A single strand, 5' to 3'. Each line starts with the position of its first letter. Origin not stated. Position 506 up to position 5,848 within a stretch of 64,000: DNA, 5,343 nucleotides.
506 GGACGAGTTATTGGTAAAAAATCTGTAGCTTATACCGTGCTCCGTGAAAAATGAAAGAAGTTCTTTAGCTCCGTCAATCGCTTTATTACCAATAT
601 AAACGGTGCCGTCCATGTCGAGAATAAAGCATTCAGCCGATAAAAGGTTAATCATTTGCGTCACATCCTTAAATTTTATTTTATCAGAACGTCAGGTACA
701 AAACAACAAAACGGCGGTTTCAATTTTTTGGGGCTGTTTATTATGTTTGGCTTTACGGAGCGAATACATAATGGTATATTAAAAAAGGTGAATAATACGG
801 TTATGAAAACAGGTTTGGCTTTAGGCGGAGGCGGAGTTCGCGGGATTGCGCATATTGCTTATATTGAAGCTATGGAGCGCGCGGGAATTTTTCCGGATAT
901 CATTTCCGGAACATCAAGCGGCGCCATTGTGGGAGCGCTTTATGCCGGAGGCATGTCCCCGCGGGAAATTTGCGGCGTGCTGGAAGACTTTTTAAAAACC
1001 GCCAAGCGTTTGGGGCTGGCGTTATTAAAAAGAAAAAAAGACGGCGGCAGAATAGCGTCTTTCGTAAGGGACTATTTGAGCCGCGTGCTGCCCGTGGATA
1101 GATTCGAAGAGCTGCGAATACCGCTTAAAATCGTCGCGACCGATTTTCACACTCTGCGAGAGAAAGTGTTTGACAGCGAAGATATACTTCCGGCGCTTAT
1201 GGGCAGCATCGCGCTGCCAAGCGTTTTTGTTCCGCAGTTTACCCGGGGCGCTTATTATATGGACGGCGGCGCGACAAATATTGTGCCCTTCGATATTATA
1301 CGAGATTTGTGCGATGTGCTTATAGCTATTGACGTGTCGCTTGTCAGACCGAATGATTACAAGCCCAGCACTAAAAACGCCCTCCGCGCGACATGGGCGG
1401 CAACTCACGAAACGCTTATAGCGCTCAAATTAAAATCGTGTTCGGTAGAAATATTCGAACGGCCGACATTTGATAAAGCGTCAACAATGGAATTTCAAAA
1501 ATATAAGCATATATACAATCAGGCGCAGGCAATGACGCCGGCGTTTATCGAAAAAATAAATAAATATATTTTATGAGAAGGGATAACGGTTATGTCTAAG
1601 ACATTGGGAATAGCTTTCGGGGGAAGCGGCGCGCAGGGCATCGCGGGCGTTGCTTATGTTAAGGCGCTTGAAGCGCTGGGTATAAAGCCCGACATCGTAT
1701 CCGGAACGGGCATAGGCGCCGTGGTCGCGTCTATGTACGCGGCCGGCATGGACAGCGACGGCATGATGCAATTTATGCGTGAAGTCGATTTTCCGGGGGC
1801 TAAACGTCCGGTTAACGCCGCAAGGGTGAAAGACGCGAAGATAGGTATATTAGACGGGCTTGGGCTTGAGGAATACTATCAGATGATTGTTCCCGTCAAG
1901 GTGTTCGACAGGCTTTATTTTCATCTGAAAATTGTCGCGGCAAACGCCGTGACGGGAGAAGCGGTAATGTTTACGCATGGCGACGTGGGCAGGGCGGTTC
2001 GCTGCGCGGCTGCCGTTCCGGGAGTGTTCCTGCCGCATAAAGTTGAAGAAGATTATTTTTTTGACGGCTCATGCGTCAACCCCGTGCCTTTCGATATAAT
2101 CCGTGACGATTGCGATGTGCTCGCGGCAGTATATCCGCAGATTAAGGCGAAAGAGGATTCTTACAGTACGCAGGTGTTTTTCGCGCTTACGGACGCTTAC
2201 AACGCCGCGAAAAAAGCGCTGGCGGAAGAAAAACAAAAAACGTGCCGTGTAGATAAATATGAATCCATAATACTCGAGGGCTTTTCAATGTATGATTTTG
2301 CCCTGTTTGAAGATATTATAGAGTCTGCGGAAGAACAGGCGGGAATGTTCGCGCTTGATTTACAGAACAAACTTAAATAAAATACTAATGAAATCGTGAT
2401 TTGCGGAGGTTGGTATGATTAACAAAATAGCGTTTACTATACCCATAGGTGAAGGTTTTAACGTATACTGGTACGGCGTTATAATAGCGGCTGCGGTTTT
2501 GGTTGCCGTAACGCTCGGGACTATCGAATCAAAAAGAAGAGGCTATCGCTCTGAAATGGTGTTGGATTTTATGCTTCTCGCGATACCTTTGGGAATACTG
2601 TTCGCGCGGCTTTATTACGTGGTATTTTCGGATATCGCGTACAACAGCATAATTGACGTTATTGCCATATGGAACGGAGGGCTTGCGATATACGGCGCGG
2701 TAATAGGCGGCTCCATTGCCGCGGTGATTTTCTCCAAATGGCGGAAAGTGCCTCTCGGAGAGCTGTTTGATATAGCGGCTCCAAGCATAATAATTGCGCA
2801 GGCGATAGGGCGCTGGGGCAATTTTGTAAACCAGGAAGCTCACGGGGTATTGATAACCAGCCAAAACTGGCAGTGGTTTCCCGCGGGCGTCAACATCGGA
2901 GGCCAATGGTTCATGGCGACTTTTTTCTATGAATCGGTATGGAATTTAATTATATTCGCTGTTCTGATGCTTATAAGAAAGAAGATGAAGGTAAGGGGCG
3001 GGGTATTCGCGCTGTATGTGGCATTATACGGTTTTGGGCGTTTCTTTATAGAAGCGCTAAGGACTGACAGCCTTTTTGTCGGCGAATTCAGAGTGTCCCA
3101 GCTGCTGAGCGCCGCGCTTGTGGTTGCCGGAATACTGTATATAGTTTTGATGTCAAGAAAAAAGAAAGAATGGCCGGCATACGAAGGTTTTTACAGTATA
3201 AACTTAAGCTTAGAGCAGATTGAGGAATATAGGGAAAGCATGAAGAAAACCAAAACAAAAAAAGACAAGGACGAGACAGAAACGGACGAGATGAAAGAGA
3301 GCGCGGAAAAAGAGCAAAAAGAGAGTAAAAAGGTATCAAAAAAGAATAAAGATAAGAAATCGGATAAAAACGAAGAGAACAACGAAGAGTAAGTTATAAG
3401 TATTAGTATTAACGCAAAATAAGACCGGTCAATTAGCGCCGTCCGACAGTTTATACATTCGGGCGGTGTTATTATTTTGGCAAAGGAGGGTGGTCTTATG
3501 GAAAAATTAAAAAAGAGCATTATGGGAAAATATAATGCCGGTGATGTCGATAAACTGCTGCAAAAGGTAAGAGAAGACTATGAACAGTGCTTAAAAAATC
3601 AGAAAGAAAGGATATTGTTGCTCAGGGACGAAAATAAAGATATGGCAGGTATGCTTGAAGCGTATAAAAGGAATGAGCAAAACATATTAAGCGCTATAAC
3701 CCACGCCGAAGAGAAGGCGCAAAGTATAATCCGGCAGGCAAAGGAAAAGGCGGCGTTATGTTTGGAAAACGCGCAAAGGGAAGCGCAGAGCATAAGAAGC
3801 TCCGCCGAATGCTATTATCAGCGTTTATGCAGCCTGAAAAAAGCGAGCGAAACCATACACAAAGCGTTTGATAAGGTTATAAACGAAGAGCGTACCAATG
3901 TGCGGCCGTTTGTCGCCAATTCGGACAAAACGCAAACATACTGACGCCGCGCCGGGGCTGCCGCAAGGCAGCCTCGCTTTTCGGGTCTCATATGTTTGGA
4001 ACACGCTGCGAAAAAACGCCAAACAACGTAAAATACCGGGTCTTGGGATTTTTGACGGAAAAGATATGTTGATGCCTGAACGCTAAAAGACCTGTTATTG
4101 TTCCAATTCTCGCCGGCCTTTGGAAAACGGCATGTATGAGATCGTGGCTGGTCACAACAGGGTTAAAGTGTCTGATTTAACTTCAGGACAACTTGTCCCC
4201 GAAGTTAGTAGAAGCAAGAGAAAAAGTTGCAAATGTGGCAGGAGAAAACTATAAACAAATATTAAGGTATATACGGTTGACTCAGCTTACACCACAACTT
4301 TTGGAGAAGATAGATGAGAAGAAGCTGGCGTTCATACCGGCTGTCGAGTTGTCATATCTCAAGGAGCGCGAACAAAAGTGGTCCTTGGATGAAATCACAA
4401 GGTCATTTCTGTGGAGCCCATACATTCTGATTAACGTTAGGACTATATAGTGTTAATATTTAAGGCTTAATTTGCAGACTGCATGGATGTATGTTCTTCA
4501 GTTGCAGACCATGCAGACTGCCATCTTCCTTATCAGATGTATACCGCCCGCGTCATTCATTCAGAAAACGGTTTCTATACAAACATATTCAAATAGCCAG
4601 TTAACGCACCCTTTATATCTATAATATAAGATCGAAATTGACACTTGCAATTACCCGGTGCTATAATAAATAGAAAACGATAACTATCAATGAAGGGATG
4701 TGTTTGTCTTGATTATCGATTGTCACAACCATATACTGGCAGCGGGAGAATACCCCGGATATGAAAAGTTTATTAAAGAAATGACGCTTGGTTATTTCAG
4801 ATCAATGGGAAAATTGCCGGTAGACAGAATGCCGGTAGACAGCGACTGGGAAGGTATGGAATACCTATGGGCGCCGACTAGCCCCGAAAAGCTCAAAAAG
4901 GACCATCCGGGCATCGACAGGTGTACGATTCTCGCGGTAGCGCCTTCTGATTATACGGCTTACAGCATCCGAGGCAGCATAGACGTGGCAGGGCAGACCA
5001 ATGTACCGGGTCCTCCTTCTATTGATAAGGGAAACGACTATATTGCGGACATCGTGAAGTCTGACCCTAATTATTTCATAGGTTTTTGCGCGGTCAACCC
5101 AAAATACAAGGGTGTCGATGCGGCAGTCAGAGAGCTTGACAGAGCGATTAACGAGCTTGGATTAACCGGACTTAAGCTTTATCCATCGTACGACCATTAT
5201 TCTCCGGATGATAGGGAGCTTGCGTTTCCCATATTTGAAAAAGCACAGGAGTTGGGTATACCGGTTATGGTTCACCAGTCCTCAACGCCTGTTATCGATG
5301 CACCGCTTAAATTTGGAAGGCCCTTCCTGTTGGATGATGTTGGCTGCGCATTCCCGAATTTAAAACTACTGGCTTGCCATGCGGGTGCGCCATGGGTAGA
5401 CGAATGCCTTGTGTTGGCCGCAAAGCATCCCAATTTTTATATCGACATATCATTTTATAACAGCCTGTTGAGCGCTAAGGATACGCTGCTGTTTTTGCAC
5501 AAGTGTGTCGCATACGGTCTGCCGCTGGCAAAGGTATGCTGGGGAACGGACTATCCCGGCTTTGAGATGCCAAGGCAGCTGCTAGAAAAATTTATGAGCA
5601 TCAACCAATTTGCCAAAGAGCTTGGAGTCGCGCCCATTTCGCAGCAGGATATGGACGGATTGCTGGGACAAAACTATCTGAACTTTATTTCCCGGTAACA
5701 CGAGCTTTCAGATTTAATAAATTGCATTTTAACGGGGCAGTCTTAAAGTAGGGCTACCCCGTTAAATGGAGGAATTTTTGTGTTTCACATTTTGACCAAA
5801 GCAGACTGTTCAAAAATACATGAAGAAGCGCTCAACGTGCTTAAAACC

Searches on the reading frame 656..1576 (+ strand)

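Call 42: search_protein_families(library=pfam, proteins=[window:656-1576:+], max_evalue=0.00001)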
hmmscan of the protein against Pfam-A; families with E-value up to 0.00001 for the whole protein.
window:656-1576:+ (306 aa): 1 family
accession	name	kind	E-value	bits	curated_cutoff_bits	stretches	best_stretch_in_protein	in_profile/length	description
PF01734.28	Patatin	-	8.2e-31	108.1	27.7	1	54-214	1-189/191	Patatin-like phospholipase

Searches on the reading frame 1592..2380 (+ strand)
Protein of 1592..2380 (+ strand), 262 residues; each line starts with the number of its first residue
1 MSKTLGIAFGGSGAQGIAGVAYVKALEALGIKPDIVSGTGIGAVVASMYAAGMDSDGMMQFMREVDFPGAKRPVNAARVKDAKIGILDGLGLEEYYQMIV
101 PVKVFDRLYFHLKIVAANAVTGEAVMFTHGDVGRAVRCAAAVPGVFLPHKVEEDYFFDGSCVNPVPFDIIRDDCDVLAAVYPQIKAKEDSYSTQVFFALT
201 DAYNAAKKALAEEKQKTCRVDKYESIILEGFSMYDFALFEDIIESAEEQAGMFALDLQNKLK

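Call 42: search_protein_families(library=pfam, proteins=[window:1592-2380:+], max_evalue=0.00001)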
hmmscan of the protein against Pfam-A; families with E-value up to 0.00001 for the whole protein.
window:1592-2380:+ (262 aa): 1 family
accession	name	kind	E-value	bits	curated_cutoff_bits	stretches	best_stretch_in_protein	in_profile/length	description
PF01734.28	Patatin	-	2.6e-22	80.4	27.7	1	8-169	2-189/191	Patatin-like phospholipase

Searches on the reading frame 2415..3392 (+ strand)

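Call 42: search_protein_families(library=pfam, proteins=[window:2415-3392:+], max_evalue=0.00001)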
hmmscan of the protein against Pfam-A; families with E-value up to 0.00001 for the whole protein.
window:2415-3392:+ (325 aa): 1 family
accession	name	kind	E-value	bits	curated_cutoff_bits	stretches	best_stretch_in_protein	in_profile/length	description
PF01790.23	LGT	-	1.9e-68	230.8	24.9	1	11-244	6-239/240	Prolipoprotein diacylglyceryl transferase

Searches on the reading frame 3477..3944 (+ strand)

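Call 42: search_protein_families(library=pfam, proteins=[window:3477-3944:+], max_evalue=0.00001)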
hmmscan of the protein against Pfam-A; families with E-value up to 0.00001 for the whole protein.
window:3477-3944:+ (155 aa): 1 family
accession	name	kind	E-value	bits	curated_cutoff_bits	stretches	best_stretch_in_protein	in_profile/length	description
PF05103.18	DivIVA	-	1.5e-12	48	28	1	11-116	11-111/131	DivIVA protein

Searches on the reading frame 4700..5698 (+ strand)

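Call 42: search_protein_families(library=pfam, proteins=[window:4700-5698:+], max_evalue=0.00001)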
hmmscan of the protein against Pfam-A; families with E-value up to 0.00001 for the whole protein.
window:4700-5698:+ (332 aa): 1 family
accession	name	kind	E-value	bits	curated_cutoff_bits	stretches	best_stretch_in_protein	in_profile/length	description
PF04909.20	Amidohydro_2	-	1.4e-30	107.5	26.4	1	6-325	1-282/289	Amidohydrolase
